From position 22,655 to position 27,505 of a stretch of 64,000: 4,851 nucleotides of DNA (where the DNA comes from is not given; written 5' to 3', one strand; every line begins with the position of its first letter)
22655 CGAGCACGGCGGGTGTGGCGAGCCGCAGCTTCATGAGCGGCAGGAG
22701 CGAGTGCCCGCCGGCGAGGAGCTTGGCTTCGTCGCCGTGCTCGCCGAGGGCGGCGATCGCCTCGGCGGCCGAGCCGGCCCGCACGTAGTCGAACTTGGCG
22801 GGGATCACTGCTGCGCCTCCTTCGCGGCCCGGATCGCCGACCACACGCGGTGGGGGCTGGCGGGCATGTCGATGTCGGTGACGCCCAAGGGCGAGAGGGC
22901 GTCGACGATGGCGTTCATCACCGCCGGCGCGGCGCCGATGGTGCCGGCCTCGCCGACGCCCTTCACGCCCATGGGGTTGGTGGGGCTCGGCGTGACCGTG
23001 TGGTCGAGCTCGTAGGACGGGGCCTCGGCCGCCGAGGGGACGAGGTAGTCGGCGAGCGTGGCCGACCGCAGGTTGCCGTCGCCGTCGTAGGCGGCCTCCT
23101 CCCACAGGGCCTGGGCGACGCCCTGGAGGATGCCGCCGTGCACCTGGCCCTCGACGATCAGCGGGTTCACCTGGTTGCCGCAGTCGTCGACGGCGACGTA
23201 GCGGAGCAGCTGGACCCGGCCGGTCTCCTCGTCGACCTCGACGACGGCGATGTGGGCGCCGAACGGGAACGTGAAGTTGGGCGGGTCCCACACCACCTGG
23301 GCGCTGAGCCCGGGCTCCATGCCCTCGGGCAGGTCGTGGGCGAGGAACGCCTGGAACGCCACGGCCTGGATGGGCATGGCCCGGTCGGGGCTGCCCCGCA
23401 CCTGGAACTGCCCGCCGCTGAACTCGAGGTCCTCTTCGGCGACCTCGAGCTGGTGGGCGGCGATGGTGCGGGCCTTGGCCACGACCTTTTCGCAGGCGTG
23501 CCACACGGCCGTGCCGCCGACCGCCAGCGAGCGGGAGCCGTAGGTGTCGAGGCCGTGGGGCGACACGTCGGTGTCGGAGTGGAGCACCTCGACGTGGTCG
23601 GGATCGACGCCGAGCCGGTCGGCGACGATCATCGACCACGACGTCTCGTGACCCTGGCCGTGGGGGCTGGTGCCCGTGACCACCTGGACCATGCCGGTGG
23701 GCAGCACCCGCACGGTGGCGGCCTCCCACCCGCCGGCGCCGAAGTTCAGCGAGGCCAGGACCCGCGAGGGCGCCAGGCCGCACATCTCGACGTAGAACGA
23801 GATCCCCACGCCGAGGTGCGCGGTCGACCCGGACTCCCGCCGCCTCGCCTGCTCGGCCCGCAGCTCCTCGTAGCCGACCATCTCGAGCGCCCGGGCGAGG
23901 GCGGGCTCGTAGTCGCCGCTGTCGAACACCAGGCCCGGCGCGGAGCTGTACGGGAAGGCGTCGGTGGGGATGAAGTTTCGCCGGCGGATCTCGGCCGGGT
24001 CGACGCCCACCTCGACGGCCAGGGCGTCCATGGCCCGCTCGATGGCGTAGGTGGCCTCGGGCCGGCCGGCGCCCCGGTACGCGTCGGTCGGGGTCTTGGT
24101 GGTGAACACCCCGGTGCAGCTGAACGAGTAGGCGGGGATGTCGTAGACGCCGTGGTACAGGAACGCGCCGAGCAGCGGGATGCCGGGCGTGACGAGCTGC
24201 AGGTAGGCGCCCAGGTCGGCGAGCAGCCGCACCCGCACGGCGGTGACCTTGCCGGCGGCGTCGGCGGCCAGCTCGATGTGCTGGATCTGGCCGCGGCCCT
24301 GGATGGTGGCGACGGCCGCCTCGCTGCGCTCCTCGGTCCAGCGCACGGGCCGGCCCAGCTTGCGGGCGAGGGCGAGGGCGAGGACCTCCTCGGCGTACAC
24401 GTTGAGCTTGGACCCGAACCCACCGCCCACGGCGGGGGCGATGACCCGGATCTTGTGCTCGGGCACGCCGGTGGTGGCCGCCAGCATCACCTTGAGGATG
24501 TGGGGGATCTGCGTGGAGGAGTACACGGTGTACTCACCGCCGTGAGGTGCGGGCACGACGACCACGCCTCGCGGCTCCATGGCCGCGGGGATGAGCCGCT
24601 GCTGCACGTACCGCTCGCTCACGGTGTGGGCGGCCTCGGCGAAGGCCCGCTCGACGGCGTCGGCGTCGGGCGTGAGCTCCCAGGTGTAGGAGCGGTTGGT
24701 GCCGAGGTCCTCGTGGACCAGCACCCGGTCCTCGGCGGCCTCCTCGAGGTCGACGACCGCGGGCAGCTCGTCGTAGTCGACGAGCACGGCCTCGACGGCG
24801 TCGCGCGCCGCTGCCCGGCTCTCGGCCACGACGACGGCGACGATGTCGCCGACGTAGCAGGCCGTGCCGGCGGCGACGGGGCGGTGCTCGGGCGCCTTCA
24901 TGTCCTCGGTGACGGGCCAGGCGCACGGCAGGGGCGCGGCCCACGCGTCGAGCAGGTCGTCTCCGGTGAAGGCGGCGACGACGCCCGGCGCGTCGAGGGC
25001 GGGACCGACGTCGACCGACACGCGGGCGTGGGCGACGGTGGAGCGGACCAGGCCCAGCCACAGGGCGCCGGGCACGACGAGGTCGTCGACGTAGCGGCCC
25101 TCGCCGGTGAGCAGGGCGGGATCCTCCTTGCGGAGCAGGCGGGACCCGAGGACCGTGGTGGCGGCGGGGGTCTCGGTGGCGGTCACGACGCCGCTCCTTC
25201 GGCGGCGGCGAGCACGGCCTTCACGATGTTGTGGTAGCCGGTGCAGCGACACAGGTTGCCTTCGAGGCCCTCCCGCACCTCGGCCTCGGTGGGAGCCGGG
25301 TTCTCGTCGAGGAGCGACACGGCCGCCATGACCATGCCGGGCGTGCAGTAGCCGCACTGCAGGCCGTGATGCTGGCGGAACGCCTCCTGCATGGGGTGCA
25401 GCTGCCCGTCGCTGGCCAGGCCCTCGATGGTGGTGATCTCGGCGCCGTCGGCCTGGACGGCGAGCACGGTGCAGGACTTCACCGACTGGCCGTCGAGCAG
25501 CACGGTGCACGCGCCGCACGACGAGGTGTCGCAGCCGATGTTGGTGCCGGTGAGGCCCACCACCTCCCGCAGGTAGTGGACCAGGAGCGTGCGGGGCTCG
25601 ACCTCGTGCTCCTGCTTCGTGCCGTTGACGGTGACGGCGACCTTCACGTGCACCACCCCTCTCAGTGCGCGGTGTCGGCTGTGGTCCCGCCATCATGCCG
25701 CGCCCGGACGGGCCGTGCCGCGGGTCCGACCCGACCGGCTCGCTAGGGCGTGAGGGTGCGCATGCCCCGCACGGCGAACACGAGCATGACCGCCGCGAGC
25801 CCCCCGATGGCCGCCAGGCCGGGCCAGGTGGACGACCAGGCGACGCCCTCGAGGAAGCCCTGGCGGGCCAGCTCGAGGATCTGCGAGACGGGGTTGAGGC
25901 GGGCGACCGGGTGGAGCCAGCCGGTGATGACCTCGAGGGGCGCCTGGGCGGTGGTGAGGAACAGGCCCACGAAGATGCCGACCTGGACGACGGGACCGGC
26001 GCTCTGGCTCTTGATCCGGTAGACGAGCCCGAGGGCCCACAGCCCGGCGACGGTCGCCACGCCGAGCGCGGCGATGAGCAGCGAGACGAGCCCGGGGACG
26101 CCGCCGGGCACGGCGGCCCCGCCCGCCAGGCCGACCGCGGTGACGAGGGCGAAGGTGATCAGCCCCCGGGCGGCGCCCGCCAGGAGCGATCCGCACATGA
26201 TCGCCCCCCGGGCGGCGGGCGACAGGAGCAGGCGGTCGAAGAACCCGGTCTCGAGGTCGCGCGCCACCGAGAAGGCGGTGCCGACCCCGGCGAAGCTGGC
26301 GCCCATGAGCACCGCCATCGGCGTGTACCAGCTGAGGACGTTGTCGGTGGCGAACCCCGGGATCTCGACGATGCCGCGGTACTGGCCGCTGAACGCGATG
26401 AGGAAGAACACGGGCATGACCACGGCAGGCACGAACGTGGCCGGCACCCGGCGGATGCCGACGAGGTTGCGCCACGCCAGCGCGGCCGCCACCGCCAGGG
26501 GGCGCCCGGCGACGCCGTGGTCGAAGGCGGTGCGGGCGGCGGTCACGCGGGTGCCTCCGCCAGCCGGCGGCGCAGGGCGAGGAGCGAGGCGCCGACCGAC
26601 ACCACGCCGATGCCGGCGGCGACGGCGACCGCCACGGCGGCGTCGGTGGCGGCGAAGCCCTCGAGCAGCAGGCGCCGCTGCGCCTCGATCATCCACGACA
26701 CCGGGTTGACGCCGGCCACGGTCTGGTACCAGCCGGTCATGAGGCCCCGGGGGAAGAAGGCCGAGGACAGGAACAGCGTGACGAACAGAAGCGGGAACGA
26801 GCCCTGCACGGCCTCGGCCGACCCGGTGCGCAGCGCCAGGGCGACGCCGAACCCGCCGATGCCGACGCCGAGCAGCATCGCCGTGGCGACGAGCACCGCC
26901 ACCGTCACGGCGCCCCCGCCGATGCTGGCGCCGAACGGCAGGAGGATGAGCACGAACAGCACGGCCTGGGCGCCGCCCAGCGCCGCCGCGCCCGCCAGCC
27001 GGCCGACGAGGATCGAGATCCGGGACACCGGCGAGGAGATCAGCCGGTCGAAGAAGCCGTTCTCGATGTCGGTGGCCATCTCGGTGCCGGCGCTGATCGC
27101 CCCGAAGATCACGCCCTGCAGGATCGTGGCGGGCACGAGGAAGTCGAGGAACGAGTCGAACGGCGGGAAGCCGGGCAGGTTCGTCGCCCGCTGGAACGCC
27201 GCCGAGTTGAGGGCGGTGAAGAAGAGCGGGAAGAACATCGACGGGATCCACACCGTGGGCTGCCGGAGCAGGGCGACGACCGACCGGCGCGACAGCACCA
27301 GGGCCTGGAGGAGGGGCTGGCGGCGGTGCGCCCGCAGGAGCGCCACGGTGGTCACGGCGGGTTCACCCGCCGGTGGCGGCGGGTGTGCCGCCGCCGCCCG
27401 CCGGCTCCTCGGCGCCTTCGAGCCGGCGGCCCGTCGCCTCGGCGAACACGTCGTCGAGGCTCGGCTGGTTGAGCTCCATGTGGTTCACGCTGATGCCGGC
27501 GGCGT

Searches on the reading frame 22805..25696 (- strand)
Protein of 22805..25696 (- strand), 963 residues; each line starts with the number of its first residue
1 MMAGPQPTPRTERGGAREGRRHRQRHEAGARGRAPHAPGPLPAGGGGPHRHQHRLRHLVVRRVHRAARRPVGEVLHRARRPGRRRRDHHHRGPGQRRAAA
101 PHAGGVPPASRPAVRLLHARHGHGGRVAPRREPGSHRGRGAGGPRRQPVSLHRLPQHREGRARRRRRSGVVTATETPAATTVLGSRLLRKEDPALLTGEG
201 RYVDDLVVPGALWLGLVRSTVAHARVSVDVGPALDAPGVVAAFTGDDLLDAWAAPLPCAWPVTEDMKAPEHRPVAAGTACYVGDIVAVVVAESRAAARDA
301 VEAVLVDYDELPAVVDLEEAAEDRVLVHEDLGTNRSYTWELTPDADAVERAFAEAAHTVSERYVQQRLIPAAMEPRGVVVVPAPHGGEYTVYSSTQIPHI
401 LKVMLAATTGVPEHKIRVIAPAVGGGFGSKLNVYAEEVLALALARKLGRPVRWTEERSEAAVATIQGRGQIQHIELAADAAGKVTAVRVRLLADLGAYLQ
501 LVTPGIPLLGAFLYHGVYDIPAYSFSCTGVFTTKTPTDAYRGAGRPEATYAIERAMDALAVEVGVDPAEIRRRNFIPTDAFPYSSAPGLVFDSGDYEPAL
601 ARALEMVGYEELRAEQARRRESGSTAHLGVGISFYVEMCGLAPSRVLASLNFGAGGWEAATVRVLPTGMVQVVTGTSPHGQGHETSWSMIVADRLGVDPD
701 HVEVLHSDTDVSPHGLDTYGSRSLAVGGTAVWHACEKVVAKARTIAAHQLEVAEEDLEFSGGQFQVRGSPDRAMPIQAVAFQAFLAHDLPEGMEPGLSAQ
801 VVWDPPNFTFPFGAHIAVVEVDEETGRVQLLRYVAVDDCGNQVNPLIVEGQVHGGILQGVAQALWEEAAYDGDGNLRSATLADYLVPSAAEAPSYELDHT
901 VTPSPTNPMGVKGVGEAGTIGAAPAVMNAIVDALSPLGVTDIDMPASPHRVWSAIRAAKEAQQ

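Call 62: search_protein_families(library=pfam, proteins=[window:22805-25696:-], max_evalue=0.001)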
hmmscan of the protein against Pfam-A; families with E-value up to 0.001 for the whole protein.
window:22805-25696:- (963 aa): 3 families
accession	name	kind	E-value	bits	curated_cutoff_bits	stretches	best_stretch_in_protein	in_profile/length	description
PF20256.3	MoCoBD_2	-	5.6e-90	302.1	27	1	603-893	2-283/283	Molybdopterin cofactor-binding domain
PF02738.23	MoCoBD_1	-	7.4e-80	268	27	1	328-575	2-244/244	Molybdopterin cofactor-binding domain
PF01315.27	Ald_Xan_dh_C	-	2.1e-23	83.2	31.3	1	197-312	1-110/110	Aldehyde oxidase and xanthine dehydrogenase, a/b hammerhead domain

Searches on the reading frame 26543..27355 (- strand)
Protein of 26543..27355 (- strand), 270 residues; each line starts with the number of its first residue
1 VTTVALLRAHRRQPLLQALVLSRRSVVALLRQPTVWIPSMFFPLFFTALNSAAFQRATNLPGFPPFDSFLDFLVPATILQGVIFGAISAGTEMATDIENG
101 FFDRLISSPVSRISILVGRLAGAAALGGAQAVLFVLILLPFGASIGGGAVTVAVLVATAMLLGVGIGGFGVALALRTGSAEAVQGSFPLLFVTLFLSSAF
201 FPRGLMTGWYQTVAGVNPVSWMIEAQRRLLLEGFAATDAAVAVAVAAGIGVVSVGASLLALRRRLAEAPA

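Call 62: search_protein_families(library=pfam, proteins=[window:26543-27355:-], max_evalue=0.001)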
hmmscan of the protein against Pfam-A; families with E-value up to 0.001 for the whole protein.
window:26543-27355:- (270 aa): 3 families
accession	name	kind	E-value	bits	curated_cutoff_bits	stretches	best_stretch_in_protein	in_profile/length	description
PF01061.29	ABC2_membrane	-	5.9e-20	72.1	26.9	1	17-228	2-208/211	ABC-2 type transporter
PF12698.13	ABC2_membrane_3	-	7e-16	58.7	31.6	1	48-258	139-346/347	ABC-2 family transporter protein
PF12679.13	ABC2_membrane_2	-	1.9e-05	24.5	27.2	1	24-260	6-277/283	ABC-2 family transporter protein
